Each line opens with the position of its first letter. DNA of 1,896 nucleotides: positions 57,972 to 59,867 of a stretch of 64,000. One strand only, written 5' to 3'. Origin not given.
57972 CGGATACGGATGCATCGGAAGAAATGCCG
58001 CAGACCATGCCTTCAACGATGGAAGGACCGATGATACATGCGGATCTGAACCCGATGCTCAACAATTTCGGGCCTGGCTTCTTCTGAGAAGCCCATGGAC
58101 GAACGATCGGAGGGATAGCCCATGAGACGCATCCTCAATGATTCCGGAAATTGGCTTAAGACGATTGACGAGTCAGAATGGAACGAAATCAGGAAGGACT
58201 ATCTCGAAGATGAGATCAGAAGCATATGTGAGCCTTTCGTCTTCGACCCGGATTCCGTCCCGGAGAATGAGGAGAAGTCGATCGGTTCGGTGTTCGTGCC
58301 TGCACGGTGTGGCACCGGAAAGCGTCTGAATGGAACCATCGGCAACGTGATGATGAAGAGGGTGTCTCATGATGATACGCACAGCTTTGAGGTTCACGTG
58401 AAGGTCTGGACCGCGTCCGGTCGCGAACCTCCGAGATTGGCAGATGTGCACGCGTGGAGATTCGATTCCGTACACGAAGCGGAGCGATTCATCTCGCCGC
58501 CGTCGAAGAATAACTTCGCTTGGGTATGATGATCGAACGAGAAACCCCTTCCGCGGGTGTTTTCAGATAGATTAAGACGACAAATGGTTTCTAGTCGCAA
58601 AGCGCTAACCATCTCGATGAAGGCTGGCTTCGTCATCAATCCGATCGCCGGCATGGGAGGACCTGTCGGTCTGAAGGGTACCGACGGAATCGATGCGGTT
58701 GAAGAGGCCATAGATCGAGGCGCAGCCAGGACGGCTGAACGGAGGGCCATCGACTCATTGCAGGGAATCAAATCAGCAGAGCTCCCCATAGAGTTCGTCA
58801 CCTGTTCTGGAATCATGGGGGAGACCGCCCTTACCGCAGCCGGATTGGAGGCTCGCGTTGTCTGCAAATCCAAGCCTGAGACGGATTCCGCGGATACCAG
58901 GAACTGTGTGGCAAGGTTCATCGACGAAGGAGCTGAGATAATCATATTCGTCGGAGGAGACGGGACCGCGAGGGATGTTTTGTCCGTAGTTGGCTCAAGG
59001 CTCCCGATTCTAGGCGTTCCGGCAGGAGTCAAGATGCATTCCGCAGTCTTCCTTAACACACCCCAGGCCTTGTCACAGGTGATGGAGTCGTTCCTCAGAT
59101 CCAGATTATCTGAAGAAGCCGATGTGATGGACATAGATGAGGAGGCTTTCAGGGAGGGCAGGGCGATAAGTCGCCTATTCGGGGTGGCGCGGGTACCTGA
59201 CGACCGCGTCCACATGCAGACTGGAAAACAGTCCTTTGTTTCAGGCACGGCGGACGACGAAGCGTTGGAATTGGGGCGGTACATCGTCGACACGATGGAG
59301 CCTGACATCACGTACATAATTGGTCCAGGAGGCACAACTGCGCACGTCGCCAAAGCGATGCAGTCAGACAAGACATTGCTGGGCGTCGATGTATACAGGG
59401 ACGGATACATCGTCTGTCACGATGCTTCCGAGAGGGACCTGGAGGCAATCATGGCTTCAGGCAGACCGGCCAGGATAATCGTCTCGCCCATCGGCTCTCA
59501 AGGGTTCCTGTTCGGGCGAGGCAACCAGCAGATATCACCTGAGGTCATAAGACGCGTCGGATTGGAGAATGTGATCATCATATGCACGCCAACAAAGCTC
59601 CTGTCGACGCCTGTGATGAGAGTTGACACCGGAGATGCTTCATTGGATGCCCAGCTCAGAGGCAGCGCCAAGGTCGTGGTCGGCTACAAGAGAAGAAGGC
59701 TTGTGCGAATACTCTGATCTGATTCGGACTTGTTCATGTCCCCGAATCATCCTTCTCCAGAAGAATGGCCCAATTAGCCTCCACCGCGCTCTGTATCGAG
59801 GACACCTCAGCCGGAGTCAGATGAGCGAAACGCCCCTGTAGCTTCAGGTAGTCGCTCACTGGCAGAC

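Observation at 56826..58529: C-terminally truncated FtsZ/tubulin GTPase-domain protein preceded by an RHH regulator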

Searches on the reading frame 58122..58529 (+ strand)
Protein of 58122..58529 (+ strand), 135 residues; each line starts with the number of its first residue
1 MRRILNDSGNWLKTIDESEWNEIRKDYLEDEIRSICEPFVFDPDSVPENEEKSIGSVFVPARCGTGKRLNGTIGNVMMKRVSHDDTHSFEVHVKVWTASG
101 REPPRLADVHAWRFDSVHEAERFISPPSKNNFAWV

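Call 3: search_protein_families(library=pfam, proteins=[window:58122-58529:+], max_evalue=0.1)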
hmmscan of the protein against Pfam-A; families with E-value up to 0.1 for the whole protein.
window:58122-58529:+ (135 aa): 0 families

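Call 4: search_protein_families(library=ncbifam, proteins=[window:58122-58529:+], max_evalue=0.1)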
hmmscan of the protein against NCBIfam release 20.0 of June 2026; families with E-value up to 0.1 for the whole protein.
window:58122-58529:+ (135 aa): 0 families

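Call 78: predict_structure(protein=window:58122-58526:+)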
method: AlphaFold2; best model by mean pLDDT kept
length: 135 residues; sequences in the alignment: 1
mean_pLDDT: 64.6   pTM: 0.53
mean pLDDT of the five models: 64.6, 58.9, 54.1, 52.7, 51.6
residues with pLDDT >= 90: 0; 70-90: 62; 50-70: 39; < 50: 34
segments of 3 or more residues with pLDDT < 50: 30-38, 61-71, 100-102, 127-135
pLDDT, mean of each block of 10 residues (from residue 1): 69 77 54 44 76 68 40 72 80 68 64 84 56 37
secondary structure, 60 per line:
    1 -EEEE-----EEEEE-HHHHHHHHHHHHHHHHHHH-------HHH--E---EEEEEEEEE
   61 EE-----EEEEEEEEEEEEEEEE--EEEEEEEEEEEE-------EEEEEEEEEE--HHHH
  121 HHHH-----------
elements in order: E2-5 E11-15 H17-35 E52-62 E68-83 E86-97 E105-114 H117-124

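Call 81: fold_search(model_id=the predicted structure, library=pdb)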
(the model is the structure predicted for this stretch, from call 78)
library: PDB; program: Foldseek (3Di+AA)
matches with E <= 10: 276; with E <= 0.001: 0
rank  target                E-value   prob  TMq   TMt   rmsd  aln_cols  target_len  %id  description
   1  8chv_A                3.6e-01  0.12  0.17  0.17  16.6       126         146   12  Crystal structure of human PURA (fragment Glu57-Glu212, PUR repeat I and II) R140P mutant (released 2024-02-21)
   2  4oqd_A                4.5e-01  0.41  0.27  0.17   7.4        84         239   14  Crystal structure of the tylM1 N,N-dimethyltransferase in complex with SAH and TDP-Qui3NMe2 (released 2014-02-26)
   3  6yfi_A                4.5e-01  0.15  0.22  0.21   8.4        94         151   12  Bacteriophage EMS014 coat protein (released 2020-09-02)
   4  6m81_A                5.0e-01  0.38  0.27  0.17   7.5        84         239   14  Crystal structure of TylM1 Y14F bound to SAH and dTDP-phenol (released 2019-03-13)
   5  6m83                  5.3e-01  0.35  0.27  0.17   7.4        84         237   15  Crystal structure of TylM1 S120A bound to SAH and dTDP-phenol (released 2019-03-13)
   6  6m82                  5.6e-01  0.35  0.27  0.17   7.5        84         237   15  Crystal structure of TylM1 Y14paF bound to SAH and dTDP-phenol (released 2019-03-13)
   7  3pfg                  5.6e-01  0.35  0.27  0.17   7.4        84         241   14  X-Ray crystal structure the N,N-dimethyltransferase TylM1 from Streptomyces fradiae in complex with SAM and dTDP-phenol (released 2010-12-15)
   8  6m81_C                6.0e-01  0.35  0.26  0.17   7.5        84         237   14  Crystal structure of TylM1 Y14F bound to SAH and dTDP-phenol (released 2019-03-13)
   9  4oqd_B                6.0e-01  0.35  0.27  0.17   7.5        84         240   14  Crystal structure of the tylM1 N,N-dimethyltransferase in complex with SAH and TDP-Qui3NMe2 (released 2014-02-26)
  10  4oqd_C                6.0e-01  0.35  0.27  0.17   7.5        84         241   14  Crystal structure of the tylM1 N,N-dimethyltransferase in complex with SAH and TDP-Qui3NMe2 (released 2014-02-26)
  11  5dm5_F                6.3e-01  0.20  0.25  0.27  13.4       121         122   12  Crystal structure of the hexameric thioesterase y2039 from Yersinia pestis (released 2015-11-11)
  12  6l7c_A                7.5e-01  0.08  0.19  0.12  30.1       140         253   13  CsgFG complex with substrate CsgAN6 peptide in Curli biogenesis system (released 2020-01-15)
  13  1qbe_A                7.9e-01  0.14  0.22  0.24   8.2        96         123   12  BACTERIOPHAGE Q BETA CAPSID (released 1996-07-11)
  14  8cht_C                8.3e-01  0.35  0.27  0.25  18.1       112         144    9  Crystal structure of human PURA (fragment Glu57-Glu212, PUR repeat I and II) (released 2024-02-21)
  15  4oqe_A                1.0e+00  0.23  0.26  0.17   7.4        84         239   15  Crystal structure of the tylM1 N,N-dimethyltransferase in complex with SAH and TDP-Fuc3NMe (released 2014-02-26)
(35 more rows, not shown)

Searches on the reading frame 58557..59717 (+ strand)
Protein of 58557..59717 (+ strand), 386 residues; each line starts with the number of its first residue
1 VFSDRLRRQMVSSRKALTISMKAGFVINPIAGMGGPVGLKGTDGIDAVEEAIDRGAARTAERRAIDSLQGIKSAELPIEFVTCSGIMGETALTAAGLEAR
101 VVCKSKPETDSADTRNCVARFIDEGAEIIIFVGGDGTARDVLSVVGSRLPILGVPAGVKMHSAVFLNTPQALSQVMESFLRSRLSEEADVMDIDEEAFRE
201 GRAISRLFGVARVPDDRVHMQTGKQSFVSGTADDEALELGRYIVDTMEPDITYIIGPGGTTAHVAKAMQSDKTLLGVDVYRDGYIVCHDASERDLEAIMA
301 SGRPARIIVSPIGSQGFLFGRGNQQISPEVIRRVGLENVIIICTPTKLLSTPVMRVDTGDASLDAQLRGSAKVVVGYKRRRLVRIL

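Call 3: search_protein_families(library=pfam, proteins=[window:58557-59717:+], max_evalue=0.1)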
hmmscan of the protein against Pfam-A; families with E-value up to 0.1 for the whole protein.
window:58557-59717:+ (386 aa): 6 families
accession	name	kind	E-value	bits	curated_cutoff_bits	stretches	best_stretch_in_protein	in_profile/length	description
PF01513.26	NAD_kinase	-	1.4e-22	80.8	25.5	1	24-181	2-127/130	ATP-NAD kinase N-terminal domain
PF20143.4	NAD_kinase_C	-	4.6e-18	65.6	23.7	1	250-384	3-125/126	ATP-NAD kinase C-terminal domain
PF00781.29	DAGK_cat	-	8.6e-09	35.5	23.6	1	106-191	36-123/125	Diacylglycerol kinase catalytic domain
PF00465.25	Fe-ADH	-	0.0055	16.8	31.3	0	90-134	45-89/168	Iron-containing alcohol dehydrogenase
PF00455.28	DeoRC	-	0.071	13.5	31.8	0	238-303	8-71/160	DeoR C terminal sensor domain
PF13407.12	Peripla_BP_4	-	0.071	13.1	35.1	0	233-316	163-243/258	Periplasmic binding protein domain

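Call 4: search_protein_families(library=ncbifam, proteins=[window:58557-59717:+], max_evalue=0.1)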
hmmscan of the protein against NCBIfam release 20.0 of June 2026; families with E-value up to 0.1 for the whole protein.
window:58557-59717:+ (386 aa): 17 families
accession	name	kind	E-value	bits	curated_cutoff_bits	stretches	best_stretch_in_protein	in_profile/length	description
NF009605.0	PRK13059.1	equivalog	0.00019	20.5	313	1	117-201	48-134/295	putative lipid kinase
NF002033.0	PRK00861.1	subfamily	0.00027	19.7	293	1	110-181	51-123/328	putative lipid kinase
NF009604.0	PRK13057.1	equivalog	0.00063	18.8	274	1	100-198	36-134/302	lipid kinase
NF008882.0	PRK11914.1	equivalog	0.00078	18.7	302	1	109-174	48-114/306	diacylglycerol kinase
NF002984.0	PRK03708.1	equivalog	0.0017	17.8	326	0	125-157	57-89/277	NAD(+) kinase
NF009603.0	PRK13055.1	subfamily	0.01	14.8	342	1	92-159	29-96/335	diacylglycerol kinase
NF002521.0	PRK01911.1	equivalog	0.013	15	309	1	120-157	59-97/292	NAD kinase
NF002892.0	PRK03372.1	equivalog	0.016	14.5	299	1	91-157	29-102/312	NAD kinase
TIGR02483.1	PFK_mixed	subfamily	0.017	14.2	430.55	1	104-156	72-126/325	phosphofructokinase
NF009602.0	PRK13054.1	equivalog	0.019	14.1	284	1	111-195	42-130/301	lipid kinase YegS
TIGR03702.1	lip_kinase_YegS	equivalog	0.031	13.4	387.45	0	111-194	38-125/295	lipid kinase YegS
NF009025.0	PRK12361.1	equivalog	0.033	12.4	505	0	110-146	281-317/546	hypothetical protein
NF010677.0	PRK14075.1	equivalog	0.044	13.3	260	0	126-157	43-72/257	NAD(+) kinase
TIGR00147.1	TIGR00147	subfamily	0.06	12.3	118.65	1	109-179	40-115/296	YegS/Rv2252/BmrU family lipid kinase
TIGR04133.1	rSAM_w_lipo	hypoth_equivalog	0.065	12.2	425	0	114-182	62-128/350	TIGR04133 family radical SAM/SPASM protein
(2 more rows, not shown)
